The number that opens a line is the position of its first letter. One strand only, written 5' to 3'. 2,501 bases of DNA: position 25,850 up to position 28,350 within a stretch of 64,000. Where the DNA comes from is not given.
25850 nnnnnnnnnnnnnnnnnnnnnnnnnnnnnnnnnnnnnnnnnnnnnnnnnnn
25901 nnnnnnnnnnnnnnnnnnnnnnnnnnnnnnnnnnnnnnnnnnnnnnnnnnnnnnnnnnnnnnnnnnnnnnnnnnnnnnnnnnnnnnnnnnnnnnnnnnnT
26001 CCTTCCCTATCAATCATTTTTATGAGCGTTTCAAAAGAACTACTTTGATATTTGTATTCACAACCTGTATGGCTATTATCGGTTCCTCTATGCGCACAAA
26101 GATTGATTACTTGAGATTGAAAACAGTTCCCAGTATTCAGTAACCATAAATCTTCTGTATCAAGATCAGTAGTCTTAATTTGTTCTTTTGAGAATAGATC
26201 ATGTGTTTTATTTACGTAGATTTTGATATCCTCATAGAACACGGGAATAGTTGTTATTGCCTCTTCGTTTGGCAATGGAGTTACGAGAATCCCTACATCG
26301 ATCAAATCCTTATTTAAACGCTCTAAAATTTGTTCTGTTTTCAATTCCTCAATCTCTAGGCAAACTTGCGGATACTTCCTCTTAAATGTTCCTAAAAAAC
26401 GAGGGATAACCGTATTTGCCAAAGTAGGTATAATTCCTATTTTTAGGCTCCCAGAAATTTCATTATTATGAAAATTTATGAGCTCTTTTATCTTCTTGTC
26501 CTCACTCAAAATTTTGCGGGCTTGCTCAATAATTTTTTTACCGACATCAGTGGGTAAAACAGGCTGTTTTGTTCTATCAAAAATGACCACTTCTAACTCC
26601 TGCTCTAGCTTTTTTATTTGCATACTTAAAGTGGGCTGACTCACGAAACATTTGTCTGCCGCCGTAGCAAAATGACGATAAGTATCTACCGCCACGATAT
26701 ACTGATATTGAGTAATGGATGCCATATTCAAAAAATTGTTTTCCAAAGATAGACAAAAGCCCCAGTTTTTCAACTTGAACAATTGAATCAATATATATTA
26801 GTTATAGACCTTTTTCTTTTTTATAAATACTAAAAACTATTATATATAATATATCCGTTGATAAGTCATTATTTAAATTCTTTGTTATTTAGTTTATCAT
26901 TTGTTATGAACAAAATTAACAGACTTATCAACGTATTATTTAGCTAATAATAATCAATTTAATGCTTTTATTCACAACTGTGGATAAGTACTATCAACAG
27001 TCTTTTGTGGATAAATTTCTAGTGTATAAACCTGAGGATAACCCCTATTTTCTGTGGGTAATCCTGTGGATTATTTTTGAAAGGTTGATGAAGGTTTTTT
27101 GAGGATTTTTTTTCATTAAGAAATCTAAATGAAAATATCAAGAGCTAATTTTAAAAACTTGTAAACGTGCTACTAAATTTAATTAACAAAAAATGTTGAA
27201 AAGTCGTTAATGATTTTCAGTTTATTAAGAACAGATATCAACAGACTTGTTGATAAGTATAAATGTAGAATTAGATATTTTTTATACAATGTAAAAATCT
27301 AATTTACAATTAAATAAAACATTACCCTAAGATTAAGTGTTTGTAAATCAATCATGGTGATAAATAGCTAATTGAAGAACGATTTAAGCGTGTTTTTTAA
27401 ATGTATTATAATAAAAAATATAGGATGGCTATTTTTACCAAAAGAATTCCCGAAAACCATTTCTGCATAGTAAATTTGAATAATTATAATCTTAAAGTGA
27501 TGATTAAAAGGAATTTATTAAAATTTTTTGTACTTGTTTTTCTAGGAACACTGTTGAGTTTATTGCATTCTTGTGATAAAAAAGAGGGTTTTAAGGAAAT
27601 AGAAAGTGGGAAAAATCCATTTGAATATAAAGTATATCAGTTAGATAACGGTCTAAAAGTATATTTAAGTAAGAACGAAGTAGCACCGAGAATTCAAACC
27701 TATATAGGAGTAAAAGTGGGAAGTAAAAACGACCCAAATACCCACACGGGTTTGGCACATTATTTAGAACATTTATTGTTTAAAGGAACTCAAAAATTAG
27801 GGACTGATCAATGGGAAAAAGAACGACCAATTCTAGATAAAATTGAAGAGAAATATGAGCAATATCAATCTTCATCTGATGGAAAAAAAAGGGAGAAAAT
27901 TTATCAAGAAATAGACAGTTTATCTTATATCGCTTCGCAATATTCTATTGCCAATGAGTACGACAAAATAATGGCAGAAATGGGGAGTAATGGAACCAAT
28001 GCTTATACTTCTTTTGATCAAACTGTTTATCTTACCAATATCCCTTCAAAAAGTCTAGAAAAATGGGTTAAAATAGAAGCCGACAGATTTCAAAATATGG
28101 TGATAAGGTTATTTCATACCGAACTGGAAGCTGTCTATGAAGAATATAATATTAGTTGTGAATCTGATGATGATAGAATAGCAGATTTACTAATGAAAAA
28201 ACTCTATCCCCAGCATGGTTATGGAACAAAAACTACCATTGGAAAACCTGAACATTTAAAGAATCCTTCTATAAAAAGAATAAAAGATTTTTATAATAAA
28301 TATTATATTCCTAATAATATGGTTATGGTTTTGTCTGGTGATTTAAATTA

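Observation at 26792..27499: Candidate oriC: five co-oriented DnaA boxes in a 708-bp AT-rich gap where gene orientation flips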

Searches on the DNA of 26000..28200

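Call 34: search_rna_families(source=window, start=26000, end=28200, threshold=evalue, max_evalue=1)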
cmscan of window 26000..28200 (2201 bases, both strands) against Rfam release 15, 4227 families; matches with E-value up to 1: 2.
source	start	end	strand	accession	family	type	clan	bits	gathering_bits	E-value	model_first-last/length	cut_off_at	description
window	26853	26934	-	RF04072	mir-7386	Gene; miRNA;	-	24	44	0.13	1-59/59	no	mir-7386 microRNA precursor family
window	27487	27510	-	RF01354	CRISPR-DR45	Gene; CRISPR;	-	23.1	37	0.59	1-24/24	no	CRISPR RNA direct repeat element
